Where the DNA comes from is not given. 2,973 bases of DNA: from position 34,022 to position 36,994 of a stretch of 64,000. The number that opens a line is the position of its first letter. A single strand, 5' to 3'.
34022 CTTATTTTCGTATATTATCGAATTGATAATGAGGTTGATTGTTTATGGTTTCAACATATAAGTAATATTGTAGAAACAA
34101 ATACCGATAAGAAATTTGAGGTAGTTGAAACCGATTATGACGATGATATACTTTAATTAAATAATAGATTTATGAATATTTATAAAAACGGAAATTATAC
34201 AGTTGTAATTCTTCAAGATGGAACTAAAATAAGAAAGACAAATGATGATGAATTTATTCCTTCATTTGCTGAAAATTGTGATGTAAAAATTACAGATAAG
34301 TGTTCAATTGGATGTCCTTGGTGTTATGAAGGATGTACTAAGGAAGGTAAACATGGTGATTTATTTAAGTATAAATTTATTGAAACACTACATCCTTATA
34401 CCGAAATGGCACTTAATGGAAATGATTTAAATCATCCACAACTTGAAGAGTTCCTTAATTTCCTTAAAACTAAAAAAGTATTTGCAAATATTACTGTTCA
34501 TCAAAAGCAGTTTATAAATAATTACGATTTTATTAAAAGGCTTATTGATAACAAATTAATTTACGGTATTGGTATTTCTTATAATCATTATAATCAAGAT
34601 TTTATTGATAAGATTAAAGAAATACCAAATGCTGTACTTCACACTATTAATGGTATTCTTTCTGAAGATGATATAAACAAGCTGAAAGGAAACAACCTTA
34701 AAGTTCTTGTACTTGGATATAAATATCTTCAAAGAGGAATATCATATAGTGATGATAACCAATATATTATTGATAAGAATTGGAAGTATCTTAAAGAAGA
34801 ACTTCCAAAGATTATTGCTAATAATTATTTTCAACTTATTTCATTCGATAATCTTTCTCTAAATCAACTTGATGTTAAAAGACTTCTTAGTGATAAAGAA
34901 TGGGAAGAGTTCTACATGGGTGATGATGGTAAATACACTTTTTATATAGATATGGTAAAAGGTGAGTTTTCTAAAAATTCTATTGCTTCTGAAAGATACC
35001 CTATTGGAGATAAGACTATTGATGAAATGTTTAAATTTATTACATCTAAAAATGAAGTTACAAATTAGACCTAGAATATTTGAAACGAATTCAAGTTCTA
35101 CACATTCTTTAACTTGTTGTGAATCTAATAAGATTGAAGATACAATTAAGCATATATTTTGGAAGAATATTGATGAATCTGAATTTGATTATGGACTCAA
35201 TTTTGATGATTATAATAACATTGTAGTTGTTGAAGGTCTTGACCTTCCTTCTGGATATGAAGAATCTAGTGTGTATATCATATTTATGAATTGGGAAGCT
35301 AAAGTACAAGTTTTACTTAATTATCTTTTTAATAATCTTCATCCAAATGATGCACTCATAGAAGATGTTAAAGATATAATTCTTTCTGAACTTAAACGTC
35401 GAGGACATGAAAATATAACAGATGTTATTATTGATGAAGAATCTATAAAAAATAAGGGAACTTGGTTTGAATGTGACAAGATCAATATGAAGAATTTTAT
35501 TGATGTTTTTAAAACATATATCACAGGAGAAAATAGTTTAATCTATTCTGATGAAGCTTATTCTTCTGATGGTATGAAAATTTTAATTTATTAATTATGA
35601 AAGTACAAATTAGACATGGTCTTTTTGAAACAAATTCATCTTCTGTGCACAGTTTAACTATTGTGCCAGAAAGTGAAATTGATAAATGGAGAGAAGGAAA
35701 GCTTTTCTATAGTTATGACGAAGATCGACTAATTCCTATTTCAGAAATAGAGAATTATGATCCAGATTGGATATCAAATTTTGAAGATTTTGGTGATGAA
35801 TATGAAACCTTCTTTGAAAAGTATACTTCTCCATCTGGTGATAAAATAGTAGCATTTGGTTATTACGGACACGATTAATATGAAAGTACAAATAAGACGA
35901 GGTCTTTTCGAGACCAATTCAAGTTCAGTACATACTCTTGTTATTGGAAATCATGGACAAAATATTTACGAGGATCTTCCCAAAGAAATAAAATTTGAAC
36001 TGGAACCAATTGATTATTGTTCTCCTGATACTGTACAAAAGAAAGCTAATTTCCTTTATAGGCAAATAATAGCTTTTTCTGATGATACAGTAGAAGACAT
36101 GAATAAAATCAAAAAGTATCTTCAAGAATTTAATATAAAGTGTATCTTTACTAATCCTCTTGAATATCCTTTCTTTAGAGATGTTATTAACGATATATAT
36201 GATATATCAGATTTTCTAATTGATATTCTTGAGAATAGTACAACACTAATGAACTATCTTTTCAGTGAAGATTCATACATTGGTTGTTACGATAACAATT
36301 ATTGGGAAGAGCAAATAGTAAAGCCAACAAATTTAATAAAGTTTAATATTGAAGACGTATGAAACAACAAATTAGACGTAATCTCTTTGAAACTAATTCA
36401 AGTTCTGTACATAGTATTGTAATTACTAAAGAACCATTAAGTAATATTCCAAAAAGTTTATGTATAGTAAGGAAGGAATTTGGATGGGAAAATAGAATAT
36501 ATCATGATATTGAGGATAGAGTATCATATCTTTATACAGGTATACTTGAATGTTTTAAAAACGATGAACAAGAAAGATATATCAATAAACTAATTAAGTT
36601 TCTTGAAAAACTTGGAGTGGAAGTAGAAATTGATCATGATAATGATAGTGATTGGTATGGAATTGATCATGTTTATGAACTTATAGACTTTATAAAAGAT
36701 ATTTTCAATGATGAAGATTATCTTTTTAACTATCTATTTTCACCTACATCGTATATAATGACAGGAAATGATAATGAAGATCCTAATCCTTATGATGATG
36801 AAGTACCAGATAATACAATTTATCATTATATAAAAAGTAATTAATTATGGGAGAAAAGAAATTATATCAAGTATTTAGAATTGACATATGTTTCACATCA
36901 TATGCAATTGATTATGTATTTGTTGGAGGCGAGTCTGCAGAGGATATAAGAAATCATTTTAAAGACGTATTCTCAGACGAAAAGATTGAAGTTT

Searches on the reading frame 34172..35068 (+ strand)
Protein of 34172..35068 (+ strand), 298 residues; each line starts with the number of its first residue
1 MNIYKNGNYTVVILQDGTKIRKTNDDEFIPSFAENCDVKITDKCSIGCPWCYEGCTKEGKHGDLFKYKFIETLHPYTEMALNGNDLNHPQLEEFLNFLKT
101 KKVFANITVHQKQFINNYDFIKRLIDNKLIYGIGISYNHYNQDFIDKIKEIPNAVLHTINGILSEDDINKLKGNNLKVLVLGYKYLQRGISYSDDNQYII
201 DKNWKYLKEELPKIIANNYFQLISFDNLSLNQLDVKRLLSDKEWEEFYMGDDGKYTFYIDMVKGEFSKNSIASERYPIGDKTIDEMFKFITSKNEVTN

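Call 14: search_protein_families(library=pfam, proteins=[window:34172-35068:+], max_evalue=0.001)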
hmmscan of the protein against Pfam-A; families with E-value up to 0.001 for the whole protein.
window:34172-35068:+ (298 aa): 0 families

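Call 15: search_protein_families(library=phrogs, proteins=[window:34172-35068:+], max_evalue=0.001)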
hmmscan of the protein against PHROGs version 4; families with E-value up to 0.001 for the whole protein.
window:34172-35068:+ (298 aa): 1 family
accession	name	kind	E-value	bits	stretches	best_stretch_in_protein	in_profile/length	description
phrog_16999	-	other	4.2e-33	116.2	1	28-272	5-269/288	Fe-S oxidoreductase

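Call 51: search_dna_similar(query=window:34172-35065:+, collection=phages, mode=protein, max_rows=40)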
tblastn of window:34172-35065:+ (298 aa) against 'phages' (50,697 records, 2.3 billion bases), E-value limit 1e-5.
Records with a match: 25; places in all: 25; records where one place covers at least 80% of the query: 24.
Best place of each record, by identity: 60-80% 15; <60% 10.
By first word of the organism name: Prevotella 15; Microcystis 8; Cyanophage 1; Salmonella 1.
By host as written in the record: Prevotella sp. 15; Microcystis aeruginosa FACHB524 4; Microcystis aeruginosa 2; - 2; Cyanobacteria 1; Salmonella enterica subsp. enterica serovar Typhimurium ATCC 14028 1.
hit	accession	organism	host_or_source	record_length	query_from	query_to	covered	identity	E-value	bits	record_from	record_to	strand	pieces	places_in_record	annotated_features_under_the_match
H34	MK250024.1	Prevotella phage Lak-B5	Prevotella sp.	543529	1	293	98%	66.2%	9e-118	377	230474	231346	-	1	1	record has no annotation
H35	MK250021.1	Prevotella phage Lak-B2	Prevotella sp.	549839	1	293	98%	66.2%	9e-118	377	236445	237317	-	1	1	record has no annotation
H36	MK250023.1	Prevotella phage Lak-B4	Prevotella sp.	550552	1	293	98%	66.2%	9e-118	377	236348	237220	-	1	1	record has no annotation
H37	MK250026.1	Prevotella phage Lak-B7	Prevotella sp.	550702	1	293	98%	65.9%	1e-116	374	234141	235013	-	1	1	record has no annotation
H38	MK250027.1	Prevotella phage Lak-B8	Prevotella sp.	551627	1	293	98%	65.9%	1e-116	374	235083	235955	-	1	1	record has no annotation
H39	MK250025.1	Prevotella phage Lak-B6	Prevotella sp.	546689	1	293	98%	65.2%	6e-116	372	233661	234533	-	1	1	record has no annotation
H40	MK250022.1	Prevotella phage Lak-B3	Prevotella sp.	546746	1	293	98%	65.2%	6e-116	372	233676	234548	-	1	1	record has no annotation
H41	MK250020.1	Prevotella phage Lak-B1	Prevotella sp.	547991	1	293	98%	64.8%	1e-114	369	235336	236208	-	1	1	record has no annotation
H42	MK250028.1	Prevotella phage Lak-B9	Prevotella sp.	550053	1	293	98%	64.8%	1e-114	369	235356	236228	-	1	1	record has no annotation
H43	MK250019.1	Prevotella phage Lak-A2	Prevotella sp.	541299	1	293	98%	63.8%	2e-110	356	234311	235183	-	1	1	record has no annotation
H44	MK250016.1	Prevotella phage Lak-A1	Prevotella sp.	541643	1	293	98%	63.1%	1e-109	354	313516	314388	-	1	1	record has no annotation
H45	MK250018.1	Prevotella phage Lak-A1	Prevotella sp.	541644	1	293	98%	63.1%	1e-109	354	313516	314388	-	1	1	record has no annotation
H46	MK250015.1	Prevotella phage Lak-A1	Prevotella sp.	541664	1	293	98%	63.1%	1e-109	354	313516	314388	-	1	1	record has no annotation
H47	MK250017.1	Prevotella phage Lak-A1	Prevotella sp.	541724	1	293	98%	63.1%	1e-109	354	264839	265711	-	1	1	record has no annotation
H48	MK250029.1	Prevotella phage Lak-C1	Prevotella sp.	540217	1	293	98%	62.8%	5e-109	352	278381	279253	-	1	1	record has no annotation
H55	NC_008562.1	Microcystis phage LMM01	-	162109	4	288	96%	34.4%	5e-38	148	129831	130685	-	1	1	Fe-S oxidoreductase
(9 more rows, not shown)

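Call 54: get_annotated_region(hit=H55, flank=4000)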
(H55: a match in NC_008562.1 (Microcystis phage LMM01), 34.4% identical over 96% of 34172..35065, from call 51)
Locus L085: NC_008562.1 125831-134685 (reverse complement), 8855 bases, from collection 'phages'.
description: Microcystis phage Ma-LMM01 DNA, complete genome.
organism: Microcystis phage LMM01 (NCBI taxid 2856824)
taxonomy: Viruses; Duplodnaviria; Heunggongvirae; Uroviricota; Caudoviricetes; Fukuivirus; Fukuivirus LMM01
host: -; source: -; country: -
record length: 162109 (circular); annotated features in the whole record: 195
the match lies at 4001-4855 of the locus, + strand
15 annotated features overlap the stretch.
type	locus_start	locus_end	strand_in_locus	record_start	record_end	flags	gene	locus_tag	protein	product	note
CDS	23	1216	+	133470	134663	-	-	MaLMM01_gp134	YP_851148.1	putative DNA primase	FEIS:MAP_134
CDS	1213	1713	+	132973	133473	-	-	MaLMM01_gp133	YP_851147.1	hypothetical protein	FEIS:MAP_133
CDS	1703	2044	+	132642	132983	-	-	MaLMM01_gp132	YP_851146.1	hypothetical protein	FEIS:MAP_132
CDS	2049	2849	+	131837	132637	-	-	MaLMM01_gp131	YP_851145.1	histidyl tRNA synthetase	FEIS:MAP_131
CDS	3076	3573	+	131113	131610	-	-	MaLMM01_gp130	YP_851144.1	hypothetical protein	FEIS:MAP_130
CDS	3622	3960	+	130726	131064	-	-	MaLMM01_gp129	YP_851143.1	hypothetical protein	FEIS:MAP_129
CDS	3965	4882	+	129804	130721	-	-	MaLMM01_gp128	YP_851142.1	Fe-S oxidoreductase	FEIS:MAP_128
CDS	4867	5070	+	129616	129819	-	-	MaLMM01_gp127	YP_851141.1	hypothetical protein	FEIS:MAP_127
CDS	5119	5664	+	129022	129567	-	-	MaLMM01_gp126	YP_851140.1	Holliday junction resolvase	FEIS:MAP_126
CDS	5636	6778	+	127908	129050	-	-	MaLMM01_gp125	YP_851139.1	hypothetical protein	FEIS:MAP_125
CDS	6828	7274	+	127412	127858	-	-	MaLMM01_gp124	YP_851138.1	hypothetical protein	FEIS:MAP_124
CDS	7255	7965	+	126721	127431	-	-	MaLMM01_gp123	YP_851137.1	hypothetical protein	FEIS:MAP_123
CDS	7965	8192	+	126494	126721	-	-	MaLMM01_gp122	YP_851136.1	hypothetical protein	FEIS:MAP_122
CDS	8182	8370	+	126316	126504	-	-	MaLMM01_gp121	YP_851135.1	hypothetical protein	FEIS:MAP_121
CDS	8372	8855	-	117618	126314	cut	-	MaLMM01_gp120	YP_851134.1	hypothetical protein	FEIS:MAP_120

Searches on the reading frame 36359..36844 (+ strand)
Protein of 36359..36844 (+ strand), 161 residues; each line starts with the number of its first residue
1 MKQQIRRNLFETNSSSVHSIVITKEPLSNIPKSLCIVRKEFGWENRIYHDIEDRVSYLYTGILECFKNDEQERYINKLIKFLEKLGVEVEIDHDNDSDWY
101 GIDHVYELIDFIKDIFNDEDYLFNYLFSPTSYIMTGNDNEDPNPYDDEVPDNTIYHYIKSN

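Call 15: search_protein_families(library=phrogs, proteins=[window:36359-36844:+], max_evalue=0.001)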
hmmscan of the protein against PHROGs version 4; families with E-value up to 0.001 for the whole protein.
window:36359-36844:+ (161 aa): 1 family
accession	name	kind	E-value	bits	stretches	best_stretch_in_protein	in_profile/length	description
phrog_28997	-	unknown function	2.6e-19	70.8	1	3-140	4-143/165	-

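Call 30: search_protein_families(library=pfam, proteins=[window:36359-36844:+], max_evalue=0.01)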
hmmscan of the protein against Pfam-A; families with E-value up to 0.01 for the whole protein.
window:36359-36844:+ (161 aa): 1 family
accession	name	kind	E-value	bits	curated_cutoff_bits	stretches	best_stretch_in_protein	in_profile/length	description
PF18188.7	PPL4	-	0.0048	17.2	25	1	57-127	44-114/159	Prim-pol 4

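Call 52: search_dna_similar(query=window:36359-36841:+, collection=phages, mode=protein, max_rows=40, max_evalue=0.001)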
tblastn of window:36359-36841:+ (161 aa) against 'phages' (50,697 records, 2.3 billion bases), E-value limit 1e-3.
Records with a match: 24; places in all: 30; records where one place covers at least 80% of the query: 24.
Best place of each record, by identity: <60% 24.
By first word of the organism name: Prevotella 15; Microcystis 8; Cyanophage 1.
By host as written in the record: Prevotella sp. 15; Microcystis aeruginosa FACHB524 4; Microcystis aeruginosa 2; - 2; Cyanobacteria 1.
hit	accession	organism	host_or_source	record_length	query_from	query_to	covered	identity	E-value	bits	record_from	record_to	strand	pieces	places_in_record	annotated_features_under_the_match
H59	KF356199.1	Microcystis phage MaMV-DC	Microcystis aeruginosa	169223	4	136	83%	36.7%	6e-14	74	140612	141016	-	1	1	hypothetical protein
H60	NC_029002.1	Microcystis phage MaMV-DC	Microcystis aeruginosa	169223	4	136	83%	36.7%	6e-14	74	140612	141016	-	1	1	hypothetical protein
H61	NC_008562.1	Microcystis phage LMM01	-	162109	4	136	83%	36.7%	1e-13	72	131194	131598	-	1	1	hypothetical protein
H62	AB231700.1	Microcystis phage LMM01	-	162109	4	136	83%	36.7%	1e-13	72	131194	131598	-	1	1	hypothetical protein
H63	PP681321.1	Microcystis phage MaMV-CH01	Microcystis aeruginosa FACHB524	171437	4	136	83%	35.7%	6e-15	77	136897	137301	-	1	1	hypothetical protein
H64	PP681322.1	Microcystis phage MaMV-CH02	Microcystis aeruginosa FACHB524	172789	4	136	83%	35.7%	6e-15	77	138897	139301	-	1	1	hypothetical protein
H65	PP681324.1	Microcystis phage MaMV-DL02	Microcystis aeruginosa FACHB524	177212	4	136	83%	35.7%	6e-15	77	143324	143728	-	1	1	hypothetical protein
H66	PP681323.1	Microcystis phage MaMV-DL01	Microcystis aeruginosa FACHB524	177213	4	136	83%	35.7%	6e-15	77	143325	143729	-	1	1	hypothetical protein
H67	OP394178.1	Cyanophage MaMV-DH01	Cyanobacteria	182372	4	136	83%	35.7%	6e-15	77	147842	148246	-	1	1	hypothetical protein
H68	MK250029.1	Prevotella phage Lak-C1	Prevotella sp.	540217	1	136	84%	32.9%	6e-14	74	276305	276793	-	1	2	record has no annotation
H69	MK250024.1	Prevotella phage Lak-B5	Prevotella sp.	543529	1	136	84%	32.9%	5e-12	68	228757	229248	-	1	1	record has no annotation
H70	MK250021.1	Prevotella phage Lak-B2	Prevotella sp.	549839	1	136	84%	32.9%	5e-12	68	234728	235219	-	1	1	record has no annotation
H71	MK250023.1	Prevotella phage Lak-B4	Prevotella sp.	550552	1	136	84%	32.9%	5e-12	68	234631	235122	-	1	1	record has no annotation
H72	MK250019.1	Prevotella phage Lak-A2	Prevotella sp.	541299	1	136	84%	32.5%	6e-14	74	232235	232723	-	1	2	record has no annotation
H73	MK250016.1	Prevotella phage Lak-A1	Prevotella sp.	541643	1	136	84%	32.5%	6e-14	74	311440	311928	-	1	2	record has no annotation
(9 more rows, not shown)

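Call 74: find_homologous_proteins(query=window:36359-36841:+, max_evalue=0.001)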
Query window:36359-36841:+ (161 aa): 258 proteins with E <= 0.001 among 283 candidates; the best 120 are listed.
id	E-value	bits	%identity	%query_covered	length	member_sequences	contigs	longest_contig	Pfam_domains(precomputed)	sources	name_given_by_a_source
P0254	2.9e-95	335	93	100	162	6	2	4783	-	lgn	-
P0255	5.1e-95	334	91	100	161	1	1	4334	-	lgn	-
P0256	5.8e-95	334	93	100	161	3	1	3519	-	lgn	-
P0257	1.1e-94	333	91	100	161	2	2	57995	-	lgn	-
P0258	1.3e-92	326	89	100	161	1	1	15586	-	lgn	-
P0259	9.3e-89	314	86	100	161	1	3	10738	-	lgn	-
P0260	1.6e-88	313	88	100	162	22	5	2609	-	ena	-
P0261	7.5e-77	275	79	100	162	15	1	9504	-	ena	-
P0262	4.1e-29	120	43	100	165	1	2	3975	-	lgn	-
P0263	7.5e-29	119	43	100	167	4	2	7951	-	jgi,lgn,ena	jgi:hypothetical protein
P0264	2.6e-28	117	46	87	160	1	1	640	-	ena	-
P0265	1.1e-27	115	42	100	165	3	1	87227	-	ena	-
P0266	2.4e-27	114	45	100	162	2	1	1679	-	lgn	-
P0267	3.8e-27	113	41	83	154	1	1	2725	-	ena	-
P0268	4.8e-27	113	40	100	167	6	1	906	-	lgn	-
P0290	3.9e-23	100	43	96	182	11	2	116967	-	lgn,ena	-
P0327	2.5e-20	91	39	89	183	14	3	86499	-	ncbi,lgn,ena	-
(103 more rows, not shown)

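Call 77: find_encoding_contigs(protein=P0290, flank=8000, max_places=2)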
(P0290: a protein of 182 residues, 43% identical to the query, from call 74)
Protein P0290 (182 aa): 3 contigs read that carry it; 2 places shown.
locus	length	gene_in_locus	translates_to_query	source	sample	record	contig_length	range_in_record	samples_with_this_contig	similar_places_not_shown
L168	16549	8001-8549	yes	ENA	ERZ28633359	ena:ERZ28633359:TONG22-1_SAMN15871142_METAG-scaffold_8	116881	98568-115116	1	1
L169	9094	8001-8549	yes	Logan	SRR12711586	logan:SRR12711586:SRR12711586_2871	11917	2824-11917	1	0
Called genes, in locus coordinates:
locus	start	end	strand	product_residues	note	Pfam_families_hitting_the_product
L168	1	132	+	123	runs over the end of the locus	PF00239:Resolvase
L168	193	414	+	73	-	-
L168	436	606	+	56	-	-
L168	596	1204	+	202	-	-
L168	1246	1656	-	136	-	-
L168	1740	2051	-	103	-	-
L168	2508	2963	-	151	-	-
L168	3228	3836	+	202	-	-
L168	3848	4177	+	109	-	-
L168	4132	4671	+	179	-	-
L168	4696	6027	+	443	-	PF03235:GmrSD_N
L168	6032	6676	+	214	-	-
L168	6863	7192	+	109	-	-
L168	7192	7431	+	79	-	-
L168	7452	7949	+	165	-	PF23969:DUF7296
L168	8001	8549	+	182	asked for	-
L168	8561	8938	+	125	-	-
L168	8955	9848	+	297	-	PF04055:Radical_SAM (weak)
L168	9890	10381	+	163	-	-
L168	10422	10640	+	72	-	-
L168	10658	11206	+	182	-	-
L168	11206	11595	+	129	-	-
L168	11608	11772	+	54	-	-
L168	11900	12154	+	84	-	-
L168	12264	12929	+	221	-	PF06378:SSAP_Sak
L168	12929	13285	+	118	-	-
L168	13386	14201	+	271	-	PF12705:PDDEXK_1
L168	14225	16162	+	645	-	PF01807:Zn_ribbon_DnaG, PF13155:Toprim_2, PF13662:Toprim_4 (faint), PF03796:DnaB_C, PF06745:ATPase, PF13481:AAA_25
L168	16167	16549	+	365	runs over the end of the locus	PF02954:HTH_8 (faint)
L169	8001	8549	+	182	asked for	-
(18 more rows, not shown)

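Call 78: find_encoding_contigs(protein=P0327, flank=8000, max_places=2)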
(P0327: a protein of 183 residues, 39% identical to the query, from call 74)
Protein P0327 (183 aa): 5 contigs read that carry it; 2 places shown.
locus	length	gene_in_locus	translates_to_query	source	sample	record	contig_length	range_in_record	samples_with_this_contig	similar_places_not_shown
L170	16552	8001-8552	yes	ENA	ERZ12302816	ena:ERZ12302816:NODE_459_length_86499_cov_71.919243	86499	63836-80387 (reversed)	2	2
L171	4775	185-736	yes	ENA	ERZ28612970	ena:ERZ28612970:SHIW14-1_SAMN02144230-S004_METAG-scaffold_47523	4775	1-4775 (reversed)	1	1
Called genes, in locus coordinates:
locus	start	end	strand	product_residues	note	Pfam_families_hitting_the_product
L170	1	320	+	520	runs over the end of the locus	PF03796:DnaB_C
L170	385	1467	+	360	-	-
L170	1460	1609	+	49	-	-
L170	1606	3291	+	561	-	PF01368:DHH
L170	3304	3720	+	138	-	PF05014:Nuc_deoxyrib_tr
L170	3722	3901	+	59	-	-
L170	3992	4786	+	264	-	PF01555:N6_N4_Mtase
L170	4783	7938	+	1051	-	PF02811:PHP, PF07733:DNA_pol3_alpha, PF17657:DNA_pol3_finger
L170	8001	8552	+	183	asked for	-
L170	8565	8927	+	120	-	-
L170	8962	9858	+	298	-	-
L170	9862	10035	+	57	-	-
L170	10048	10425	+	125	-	-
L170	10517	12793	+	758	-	PF13604:AAA_30, PF01443:Viral_helicase1 (faint), PF13245:AAA_19, PF18335:SH3_13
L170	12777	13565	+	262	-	-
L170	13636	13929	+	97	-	-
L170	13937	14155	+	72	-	-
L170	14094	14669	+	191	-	PF00625:Guanylate_kin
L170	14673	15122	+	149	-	PF00692:dUTPase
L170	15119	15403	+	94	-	-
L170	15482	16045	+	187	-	-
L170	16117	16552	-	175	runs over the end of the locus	PF01520:Amidase_3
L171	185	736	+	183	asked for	-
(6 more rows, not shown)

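Call 81: predict_structure(alignment_id=A3)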
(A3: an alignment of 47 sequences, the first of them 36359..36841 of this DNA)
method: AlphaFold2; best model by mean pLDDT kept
length: 161 residues; sequences in the alignment: 47
mean_pLDDT: 84.6   pTM: 0.82
mean pLDDT of the five models: 84.6, 84.1, 83.9, 83.7, 83.2
residues with pLDDT >= 90: 94; 70-90: 36; 50-70: 24; < 50: 7
segments of 3 or more residues with pLDDT < 50: 1-3, 9-12
pLDDT, mean of each block of 10 residues (from residue 1): 49 69 85 94 85 96 95 98 97 69 90 97 95 82 66 89 70
secondary structure, 60 per line:
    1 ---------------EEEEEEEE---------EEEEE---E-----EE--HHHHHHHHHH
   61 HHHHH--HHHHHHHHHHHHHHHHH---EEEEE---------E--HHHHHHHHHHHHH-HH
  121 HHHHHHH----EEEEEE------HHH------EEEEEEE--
elements in order: E16-23 E33-37 H51-65 H68-84 E88-92 H105-117 H119-127 E132-137 E153-159

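Call 84: fold_search(model_id=the predicted structure, library=pdb)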
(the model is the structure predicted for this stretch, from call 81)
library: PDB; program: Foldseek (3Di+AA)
matches with E <= 10: 159; with E <= 0.001: 0
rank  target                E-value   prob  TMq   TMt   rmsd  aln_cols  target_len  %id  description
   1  2f1m_A                9.6e-01  0.02  0.13  0.10  24.8       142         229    8  Conformational flexibility in the multidrug efflux system protein AcrA (released 2006-03-21)
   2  2fun_D                1.4e+00  0.10  0.19  0.14  11.5        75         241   13  alternative p35-caspase-8 complex (released 2006-06-27)
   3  8k40_A                1.5e+00  0.08  0.17  0.07   7.5        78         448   17  mercuric reductase,GbsMerA, - FAD bound (released 2024-05-15)
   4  5n8y_A                2.4e+00  0.02  0.14  0.07  16.9       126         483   12  KaiCBA circadian clock backbone model based on a Cryo-EM density (released 2017-03-29)
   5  9mvr_B                2.6e+00  0.04  0.16  0.26   7.9        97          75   11  AI-designed Cas13 anti-CRISPR AIcrVIA1 (released 2026-02-25)
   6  8k0x_A                2.6e+00  0.03  0.12  0.05  10.9        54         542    9  ABCG25 Wild Type purified with DDM in the ABA-bound state (released 2024-07-17)
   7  3tzb_A                2.8e+00  0.13  0.16  0.12   6.7        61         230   15  Quinone Oxidoreductase (NQ02) bound to NSC13000 (released 2011-11-02)
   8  5lbt_A                2.8e+00  0.12  0.16  0.12   6.8        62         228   14  Structure of the human quinone reductase 2 (NQO2) in complex with imiquimod (released 2016-07-27)
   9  4ps1_A                2.8e+00  0.08  0.19  0.13  11.1        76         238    9  Caspase-8 specific unnatural amino acid peptides (released 2015-01-21)
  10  8k40_B                2.8e+00  0.05  0.17  0.08   6.7        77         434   18  mercuric reductase,GbsMerA, - FAD bound (released 2024-05-15)
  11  4s24                  2.9e+00  0.13  0.20  0.17   7.6        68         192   15  1.7 Angstrom Crystal Structure of of Putative Modulator of Drug Activity (apo- form) from Yersinia pestis CO92 (released 2015-02-04)
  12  7oji_A                2.9e+00  0.02  0.18  0.07  16.2       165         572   12  ABCG2 topotecan turnover-2 state (released 2021-07-21)
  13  2f1m_C                2.9e+00  0.01  0.14  0.11  23.6       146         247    9  Conformational flexibility in the multidrug efflux system protein AcrA (released 2006-03-21)
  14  6sce_A                3.1e+00  0.05  0.17  0.05  13.2        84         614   13  Structure of a Type III CRISPR defence DNA nuclease activated by cyclic oligoadenylate (released 2020-02-19)
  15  8ajj_D                3.1e+00  0.04  0.17  0.08   6.1        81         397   15  Crystal structure of the disulfide reductase MerA from Staphylococcus aureus (released 2023-03-01)
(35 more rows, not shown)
